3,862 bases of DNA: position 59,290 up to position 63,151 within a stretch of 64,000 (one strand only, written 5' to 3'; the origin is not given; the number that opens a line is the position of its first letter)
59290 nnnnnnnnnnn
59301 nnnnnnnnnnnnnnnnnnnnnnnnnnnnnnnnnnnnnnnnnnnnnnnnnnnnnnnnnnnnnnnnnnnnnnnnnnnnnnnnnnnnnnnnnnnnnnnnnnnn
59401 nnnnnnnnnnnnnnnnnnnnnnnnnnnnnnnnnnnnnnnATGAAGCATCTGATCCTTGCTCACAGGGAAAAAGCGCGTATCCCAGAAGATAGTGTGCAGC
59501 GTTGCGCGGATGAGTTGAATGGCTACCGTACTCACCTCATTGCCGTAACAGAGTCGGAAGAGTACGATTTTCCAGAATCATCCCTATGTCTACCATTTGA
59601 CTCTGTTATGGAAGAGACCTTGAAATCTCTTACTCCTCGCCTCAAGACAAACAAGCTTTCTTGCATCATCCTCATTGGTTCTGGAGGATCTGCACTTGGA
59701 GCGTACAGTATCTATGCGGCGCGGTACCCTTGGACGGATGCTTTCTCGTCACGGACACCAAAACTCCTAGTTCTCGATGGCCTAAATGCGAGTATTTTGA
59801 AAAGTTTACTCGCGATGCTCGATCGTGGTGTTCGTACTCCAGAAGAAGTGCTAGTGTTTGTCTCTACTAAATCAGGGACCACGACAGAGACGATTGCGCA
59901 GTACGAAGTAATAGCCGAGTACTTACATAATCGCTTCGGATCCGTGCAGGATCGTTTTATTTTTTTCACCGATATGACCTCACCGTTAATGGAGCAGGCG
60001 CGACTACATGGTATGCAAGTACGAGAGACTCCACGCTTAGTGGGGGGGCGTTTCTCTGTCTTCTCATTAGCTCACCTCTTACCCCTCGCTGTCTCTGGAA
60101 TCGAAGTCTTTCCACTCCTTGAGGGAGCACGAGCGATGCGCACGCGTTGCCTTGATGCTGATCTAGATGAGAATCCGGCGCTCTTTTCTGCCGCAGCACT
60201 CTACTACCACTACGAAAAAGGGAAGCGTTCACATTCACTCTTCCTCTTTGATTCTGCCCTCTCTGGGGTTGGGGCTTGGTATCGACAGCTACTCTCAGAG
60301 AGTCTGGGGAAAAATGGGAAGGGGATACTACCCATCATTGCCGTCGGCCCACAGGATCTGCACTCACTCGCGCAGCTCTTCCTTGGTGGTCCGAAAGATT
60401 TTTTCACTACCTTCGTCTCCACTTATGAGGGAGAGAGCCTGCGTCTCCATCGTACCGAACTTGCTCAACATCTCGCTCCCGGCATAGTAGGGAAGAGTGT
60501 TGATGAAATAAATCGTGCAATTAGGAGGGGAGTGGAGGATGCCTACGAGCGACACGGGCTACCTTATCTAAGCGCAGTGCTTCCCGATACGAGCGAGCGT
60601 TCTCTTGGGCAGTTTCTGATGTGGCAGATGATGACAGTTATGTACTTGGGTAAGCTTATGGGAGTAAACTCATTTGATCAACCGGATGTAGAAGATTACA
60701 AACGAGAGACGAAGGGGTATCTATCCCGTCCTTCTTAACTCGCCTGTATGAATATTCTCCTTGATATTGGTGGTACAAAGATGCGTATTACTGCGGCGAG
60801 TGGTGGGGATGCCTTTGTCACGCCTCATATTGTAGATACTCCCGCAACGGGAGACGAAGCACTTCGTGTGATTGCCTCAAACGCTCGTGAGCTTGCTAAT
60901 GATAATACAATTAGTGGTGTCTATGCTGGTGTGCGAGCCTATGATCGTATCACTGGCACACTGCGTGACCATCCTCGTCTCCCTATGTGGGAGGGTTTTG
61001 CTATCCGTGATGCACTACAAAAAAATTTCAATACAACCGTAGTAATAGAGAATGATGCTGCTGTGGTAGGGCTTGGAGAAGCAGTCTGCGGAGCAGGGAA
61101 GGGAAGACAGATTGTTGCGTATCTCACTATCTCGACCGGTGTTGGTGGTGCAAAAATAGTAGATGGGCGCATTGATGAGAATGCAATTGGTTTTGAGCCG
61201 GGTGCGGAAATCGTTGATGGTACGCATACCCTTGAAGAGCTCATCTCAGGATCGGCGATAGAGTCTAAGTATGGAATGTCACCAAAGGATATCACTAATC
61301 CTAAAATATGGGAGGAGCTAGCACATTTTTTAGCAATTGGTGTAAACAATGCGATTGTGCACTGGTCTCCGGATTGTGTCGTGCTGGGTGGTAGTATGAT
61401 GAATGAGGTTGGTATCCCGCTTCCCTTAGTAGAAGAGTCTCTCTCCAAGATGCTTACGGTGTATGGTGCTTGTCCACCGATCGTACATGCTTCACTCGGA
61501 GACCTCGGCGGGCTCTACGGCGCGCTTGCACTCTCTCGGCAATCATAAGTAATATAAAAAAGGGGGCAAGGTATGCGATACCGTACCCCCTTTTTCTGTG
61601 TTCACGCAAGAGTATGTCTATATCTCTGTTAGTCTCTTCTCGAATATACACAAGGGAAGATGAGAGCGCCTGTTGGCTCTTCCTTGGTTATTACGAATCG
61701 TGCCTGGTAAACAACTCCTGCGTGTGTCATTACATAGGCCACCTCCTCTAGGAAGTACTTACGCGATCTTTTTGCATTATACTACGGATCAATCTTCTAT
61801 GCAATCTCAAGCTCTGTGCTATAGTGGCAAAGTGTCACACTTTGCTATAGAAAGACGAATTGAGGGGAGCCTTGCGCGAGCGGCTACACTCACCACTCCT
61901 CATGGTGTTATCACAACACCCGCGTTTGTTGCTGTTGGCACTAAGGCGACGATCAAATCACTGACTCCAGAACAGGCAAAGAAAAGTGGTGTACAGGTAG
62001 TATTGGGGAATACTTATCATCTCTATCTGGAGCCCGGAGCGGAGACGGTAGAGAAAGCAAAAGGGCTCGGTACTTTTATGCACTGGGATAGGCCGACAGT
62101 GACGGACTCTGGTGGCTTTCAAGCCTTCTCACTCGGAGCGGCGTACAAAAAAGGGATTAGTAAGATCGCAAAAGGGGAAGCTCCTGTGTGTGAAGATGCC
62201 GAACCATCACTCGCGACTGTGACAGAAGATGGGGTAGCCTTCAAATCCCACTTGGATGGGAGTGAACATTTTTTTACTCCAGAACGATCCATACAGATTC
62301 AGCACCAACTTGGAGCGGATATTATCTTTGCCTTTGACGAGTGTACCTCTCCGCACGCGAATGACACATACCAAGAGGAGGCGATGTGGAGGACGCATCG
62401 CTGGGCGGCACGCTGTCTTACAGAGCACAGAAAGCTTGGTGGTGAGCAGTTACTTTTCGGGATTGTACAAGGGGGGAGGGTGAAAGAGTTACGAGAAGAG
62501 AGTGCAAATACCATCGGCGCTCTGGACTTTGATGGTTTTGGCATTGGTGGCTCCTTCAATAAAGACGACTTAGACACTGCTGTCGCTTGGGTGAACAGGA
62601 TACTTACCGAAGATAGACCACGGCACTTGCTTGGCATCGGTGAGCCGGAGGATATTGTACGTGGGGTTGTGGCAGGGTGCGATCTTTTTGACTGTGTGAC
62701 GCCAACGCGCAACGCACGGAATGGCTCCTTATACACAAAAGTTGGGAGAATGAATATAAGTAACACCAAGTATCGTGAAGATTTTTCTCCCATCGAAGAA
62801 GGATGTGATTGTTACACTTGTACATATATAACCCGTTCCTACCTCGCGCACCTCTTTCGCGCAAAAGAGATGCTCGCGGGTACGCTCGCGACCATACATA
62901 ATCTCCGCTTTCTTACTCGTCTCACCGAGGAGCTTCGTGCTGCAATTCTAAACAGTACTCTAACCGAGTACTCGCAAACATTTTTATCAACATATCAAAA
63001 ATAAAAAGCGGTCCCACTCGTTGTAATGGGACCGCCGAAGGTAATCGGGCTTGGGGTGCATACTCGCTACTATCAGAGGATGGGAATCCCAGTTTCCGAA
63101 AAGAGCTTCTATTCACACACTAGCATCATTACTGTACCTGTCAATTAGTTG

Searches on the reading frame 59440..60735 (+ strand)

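Call 77: search_protein_families(library=pfam, proteins=[window:59440-60735:+], max_evalue=0.00001)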
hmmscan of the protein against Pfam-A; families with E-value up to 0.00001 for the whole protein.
window:59440-60735:+ (432 aa): 1 family
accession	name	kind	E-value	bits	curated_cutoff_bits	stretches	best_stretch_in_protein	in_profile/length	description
PF00342.24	PGI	-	4.9e-19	68.8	22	1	72-420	95-458/486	Phosphoglucose isomerase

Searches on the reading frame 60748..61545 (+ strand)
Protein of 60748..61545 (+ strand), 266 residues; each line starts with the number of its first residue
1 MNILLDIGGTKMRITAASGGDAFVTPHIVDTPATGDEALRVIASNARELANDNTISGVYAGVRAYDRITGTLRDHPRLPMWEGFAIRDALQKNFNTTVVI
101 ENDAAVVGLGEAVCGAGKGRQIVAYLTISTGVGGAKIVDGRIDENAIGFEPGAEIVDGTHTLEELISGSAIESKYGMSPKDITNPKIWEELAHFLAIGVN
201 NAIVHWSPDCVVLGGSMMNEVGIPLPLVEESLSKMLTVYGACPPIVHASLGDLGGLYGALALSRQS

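Call 77: search_protein_families(library=pfam, proteins=[window:60748-61545:+], max_evalue=0.00001)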
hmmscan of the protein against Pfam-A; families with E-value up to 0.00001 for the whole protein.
window:60748-61545:+ (266 aa): 1 family
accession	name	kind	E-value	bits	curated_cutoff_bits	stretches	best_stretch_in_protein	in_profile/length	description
PF00480.26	ROK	-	8.8e-28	98.1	22.9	2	5-144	4-146/294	ROK family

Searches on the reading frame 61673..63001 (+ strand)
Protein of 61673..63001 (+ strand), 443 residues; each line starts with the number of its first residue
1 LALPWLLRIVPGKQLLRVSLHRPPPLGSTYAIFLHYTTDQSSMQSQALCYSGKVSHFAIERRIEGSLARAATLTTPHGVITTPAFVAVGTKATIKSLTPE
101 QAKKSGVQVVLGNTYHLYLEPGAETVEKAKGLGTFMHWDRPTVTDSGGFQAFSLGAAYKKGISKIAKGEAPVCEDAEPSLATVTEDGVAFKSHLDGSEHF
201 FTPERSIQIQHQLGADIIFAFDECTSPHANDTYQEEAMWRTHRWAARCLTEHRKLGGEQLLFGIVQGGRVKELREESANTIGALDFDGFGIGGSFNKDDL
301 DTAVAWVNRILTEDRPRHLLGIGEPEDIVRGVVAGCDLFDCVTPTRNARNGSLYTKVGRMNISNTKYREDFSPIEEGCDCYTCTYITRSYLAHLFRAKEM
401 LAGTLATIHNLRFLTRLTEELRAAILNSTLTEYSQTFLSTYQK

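Call 77: search_protein_families(library=pfam, proteins=[window:61673-63001:+], max_evalue=0.00001)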
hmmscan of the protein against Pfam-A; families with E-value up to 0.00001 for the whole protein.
window:61673-63001:+ (443 aa): 1 family
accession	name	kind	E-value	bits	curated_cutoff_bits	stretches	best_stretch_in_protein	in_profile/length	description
PF01702.25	TGT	-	5.1e-134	447.3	26.3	1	68-442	3-356/357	Queuine tRNA-ribosyltransferase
